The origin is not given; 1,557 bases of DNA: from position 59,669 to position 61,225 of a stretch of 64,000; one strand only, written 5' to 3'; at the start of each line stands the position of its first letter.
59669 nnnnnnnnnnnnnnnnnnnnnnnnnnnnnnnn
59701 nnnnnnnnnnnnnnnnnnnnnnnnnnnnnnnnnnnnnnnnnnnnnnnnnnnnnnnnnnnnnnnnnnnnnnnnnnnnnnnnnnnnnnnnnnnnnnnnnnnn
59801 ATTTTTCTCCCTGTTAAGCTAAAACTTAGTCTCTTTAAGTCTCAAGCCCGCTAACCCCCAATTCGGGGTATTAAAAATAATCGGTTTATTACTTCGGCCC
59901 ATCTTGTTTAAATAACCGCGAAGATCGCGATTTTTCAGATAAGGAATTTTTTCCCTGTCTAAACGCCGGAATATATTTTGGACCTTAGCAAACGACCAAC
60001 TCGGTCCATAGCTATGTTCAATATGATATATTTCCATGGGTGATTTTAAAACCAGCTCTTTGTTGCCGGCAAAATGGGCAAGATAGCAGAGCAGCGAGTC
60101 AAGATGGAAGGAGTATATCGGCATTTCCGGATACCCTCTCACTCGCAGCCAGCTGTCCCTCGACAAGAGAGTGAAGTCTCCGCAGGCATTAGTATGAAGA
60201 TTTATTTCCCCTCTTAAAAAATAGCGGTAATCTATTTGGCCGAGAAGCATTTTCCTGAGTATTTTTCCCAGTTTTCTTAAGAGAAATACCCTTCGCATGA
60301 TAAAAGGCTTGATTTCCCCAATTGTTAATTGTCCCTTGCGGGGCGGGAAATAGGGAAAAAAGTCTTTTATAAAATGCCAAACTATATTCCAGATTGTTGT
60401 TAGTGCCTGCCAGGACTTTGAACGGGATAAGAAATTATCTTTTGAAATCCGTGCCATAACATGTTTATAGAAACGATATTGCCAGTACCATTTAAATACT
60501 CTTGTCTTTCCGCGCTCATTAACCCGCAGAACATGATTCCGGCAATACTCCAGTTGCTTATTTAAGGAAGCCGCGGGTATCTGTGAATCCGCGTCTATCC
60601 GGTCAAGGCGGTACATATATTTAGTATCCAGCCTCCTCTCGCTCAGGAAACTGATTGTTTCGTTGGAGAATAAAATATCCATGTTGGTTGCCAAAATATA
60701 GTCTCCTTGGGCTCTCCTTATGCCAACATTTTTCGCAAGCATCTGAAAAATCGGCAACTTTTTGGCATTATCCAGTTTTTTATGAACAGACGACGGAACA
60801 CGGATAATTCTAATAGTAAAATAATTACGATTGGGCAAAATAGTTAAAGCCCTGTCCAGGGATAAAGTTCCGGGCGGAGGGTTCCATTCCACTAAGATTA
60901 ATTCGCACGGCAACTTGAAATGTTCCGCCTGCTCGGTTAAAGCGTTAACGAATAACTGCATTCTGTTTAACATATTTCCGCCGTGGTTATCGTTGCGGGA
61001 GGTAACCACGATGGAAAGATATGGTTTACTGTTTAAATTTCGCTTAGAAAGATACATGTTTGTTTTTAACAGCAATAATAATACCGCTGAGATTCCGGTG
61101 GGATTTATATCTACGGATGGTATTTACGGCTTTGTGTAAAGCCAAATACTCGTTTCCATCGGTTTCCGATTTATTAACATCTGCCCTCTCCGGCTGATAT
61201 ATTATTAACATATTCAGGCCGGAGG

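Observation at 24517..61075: Approximately 36-kb surface-glycan assembly locus with an exceptional density of glycosyltransferases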

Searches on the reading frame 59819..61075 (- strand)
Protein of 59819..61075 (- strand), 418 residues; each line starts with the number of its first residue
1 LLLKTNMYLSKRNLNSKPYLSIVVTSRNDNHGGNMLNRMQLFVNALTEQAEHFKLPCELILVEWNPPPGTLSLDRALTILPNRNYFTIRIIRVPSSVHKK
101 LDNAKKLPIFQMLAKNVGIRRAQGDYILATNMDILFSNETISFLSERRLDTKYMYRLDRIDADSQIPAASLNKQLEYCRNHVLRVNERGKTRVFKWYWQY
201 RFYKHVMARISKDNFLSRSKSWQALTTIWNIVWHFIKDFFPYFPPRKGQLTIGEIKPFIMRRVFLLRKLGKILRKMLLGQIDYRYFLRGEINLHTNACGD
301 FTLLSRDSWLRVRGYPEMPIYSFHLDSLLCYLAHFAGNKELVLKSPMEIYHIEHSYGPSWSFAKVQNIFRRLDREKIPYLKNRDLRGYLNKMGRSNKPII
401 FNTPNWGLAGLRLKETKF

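Call 3: search_protein_families(library=pfam, proteins=[window:59819-61075:-], max_evalue=0.01)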
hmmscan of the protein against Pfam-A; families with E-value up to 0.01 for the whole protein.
window:59819-61075:- (418 aa): 0 families

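Call 10: search_protein_families(library=ncbifam, proteins=[window:59819-61075:-], max_evalue=0.1)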
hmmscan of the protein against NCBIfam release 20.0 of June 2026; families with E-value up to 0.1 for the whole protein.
window:59819-61075:- (418 aa): 0 families

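Call 46: search_protein_families(library=pfam, proteins=[window:59819-61075:-], max_evalue=10)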
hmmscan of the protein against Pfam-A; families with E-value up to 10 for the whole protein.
window:59819-61075:- (418 aa): 0 families
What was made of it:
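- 59819..61057 (-): g1: soluble protein of a large family with no Pfam model, possibly GT-A-like (species-specific module). No Pfam or NCBIfam hit even at E 10 (calls 3, 10, 46).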

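Call 58: search_solved_structures(query=window:59819-61075:-, max_evalue=10)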
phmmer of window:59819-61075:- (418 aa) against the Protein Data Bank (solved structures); distinct sequences matched with E-value up to 10: 1.
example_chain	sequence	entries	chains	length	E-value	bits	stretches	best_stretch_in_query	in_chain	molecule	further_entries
9r3p_A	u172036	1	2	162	1.1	11.5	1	133-218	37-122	Atypical leghemoglobin 2-1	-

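Call 93: search_protein_representatives(protein=window:59819-61075:-)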
Query: 418 residues. Proteins with E-value up to 0.001 (for the whole library): 3181; up to 1e-10: 2127; up to 1e-30: 1051. The best 150 are listed.
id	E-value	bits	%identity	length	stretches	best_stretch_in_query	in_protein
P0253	7.4e-283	954.2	100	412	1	7-418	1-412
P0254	4.3e-156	536.7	46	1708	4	15-186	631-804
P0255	1.9e-155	534.6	47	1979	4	17-187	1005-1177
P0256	2.5e-151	521.0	45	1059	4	17-195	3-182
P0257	6.9e-151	519.5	47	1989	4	16-192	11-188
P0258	2.3e-150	517.8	46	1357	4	15-203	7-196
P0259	4.8e-150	516.7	46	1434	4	16-188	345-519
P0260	8.6e-150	515.9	46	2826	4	15-189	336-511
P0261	4.8e-149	513.5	46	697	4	12-194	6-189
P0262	8.1e-148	509.4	48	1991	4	16-187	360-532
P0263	6.9e-147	506.3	45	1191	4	16-193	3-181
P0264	2.7e-143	494.5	46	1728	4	16-188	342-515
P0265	4.8e-133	460.8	43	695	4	17-195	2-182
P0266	1.3e-132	459.3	44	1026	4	16-207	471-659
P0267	3.2e-108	379.0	45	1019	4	16-185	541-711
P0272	9.2e-91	321.5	50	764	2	16-191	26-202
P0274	5.0e-90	319.0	52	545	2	16-190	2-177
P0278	6.7e-89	315.3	50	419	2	15-191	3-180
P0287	8.4e-87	308.4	45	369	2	22-218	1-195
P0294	1.9e-85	304.0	54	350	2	16-188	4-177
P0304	1.2e-83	298.0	41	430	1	20-417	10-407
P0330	9.7e-81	288.4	43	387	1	19-418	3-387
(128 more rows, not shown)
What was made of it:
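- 59819..61057 (-): 3181 representatives at E<=1e-3, often as 2-4 copies in giant proteins (call 93).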

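Call 94: search_protein_families(library=pfam, proteins=[P0261, P0265, P0278, P0294, P0304, P0330, P0274, P0256, P0272, P0287], max_evalue=0.001)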
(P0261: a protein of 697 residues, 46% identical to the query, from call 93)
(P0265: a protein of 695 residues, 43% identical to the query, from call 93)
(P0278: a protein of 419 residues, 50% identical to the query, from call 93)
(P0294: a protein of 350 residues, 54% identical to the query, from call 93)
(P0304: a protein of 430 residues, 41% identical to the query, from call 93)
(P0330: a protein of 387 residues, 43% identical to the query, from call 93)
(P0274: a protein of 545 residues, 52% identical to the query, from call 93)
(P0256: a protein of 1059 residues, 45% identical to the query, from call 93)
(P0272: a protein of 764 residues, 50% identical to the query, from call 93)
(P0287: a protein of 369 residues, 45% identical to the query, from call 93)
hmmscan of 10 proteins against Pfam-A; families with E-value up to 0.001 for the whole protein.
P0261 (697 aa): 1 family
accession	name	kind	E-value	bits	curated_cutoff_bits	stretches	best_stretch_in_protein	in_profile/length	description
PF13896.12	Glyco_transf_49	-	8.2e-05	22.5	27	0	74-160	85-181/329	Glycosyl-transferase for dystroglycan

P0265 (695 aa): 0 families

P0278 (419 aa): 0 families

P0294 (350 aa): 0 families

P0304 (430 aa): 0 families

P0330 (387 aa): 0 families

P0274 (545 aa): 0 families

P0256 (1059 aa): 0 families

P0272 (764 aa): 0 families

P0287 (369 aa): 0 families
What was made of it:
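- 59819..61057 (-): One homolog gives a sub-threshold Glyco_transf_49 hit (call 94).
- Tried and rejected: Pfam on ten g1 homologs (call 94).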
